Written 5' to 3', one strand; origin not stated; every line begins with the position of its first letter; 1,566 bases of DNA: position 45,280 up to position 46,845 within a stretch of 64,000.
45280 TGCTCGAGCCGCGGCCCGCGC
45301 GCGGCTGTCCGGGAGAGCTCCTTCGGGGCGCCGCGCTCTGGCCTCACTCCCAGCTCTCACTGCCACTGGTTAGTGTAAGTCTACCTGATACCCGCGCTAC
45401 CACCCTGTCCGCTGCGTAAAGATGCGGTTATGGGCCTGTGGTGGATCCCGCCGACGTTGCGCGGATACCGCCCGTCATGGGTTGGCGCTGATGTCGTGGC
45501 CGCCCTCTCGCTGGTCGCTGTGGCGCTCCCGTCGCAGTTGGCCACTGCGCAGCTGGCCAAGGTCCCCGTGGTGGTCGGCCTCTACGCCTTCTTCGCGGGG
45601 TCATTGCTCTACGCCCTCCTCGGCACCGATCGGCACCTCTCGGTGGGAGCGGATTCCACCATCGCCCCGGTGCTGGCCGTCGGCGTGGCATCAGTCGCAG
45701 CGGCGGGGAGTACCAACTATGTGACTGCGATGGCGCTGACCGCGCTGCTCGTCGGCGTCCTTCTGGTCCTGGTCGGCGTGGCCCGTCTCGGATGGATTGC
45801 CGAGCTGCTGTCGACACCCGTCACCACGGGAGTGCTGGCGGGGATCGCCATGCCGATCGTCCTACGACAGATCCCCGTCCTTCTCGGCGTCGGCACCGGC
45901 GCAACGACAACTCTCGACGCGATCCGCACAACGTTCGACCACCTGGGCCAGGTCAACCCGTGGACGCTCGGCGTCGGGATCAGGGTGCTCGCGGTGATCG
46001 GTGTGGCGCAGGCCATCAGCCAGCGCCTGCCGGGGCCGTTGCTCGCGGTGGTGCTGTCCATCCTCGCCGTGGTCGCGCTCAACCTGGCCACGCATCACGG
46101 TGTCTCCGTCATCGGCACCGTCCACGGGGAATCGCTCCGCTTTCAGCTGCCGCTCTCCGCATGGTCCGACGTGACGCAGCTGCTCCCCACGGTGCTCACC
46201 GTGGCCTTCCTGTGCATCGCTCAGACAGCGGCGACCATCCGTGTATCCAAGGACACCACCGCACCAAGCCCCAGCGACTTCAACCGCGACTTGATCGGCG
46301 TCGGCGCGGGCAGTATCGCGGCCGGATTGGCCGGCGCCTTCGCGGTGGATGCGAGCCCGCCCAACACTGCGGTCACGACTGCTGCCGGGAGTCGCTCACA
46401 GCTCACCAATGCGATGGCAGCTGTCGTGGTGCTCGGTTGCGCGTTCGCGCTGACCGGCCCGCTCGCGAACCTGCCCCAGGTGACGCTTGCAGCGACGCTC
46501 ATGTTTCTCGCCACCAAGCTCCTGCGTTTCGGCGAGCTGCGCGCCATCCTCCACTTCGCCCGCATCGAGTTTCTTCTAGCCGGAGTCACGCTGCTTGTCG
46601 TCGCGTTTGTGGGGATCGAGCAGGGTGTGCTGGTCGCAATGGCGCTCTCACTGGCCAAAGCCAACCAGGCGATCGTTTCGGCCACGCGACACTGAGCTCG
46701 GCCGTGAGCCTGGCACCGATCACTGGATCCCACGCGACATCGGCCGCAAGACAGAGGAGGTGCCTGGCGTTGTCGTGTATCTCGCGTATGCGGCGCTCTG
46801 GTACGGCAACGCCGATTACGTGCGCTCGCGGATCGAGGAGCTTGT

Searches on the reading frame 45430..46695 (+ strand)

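Call 76: search_protein_families(library=pfam, proteins=[window:45430-46695:+], max_evalue=0.001)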
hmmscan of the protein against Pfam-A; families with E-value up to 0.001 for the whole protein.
window:45430-46695:+ (421 aa): 1 family
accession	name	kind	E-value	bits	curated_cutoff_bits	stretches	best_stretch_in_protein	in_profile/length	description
PF00916.26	Sulfate_transp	-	6.6e-64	216.5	23.2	1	20-384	3-377/380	Sulfate permease family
